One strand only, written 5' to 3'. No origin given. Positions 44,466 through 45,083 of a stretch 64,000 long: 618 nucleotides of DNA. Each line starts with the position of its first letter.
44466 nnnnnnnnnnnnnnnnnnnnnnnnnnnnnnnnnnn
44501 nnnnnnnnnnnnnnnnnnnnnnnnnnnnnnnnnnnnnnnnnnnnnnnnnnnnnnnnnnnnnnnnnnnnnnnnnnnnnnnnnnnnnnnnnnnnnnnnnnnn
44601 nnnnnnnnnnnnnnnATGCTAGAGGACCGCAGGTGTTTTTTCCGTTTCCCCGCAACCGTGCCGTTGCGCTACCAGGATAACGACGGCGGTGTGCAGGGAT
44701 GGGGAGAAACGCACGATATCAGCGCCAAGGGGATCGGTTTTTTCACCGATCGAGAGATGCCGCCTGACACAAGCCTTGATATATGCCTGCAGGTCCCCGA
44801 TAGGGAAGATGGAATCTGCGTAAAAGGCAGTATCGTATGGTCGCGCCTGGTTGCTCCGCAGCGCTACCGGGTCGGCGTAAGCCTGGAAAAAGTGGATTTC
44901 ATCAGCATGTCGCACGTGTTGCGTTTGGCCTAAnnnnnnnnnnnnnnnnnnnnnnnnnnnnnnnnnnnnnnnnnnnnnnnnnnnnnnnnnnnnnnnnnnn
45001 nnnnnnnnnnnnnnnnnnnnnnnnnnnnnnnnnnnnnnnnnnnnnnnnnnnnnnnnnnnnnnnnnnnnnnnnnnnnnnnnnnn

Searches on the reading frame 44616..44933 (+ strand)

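Call 48: search_protein_families(library=pfam, proteins=[window:44616-44933:+], max_evalue=0.001)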
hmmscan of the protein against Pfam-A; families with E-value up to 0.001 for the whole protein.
window:44616-44933:+ (105 aa): 1 family
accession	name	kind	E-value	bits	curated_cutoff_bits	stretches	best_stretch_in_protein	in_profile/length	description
PF07238.19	PilZ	-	1.2e-12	48.5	22.5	1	4-104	1-99/102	PilZ domain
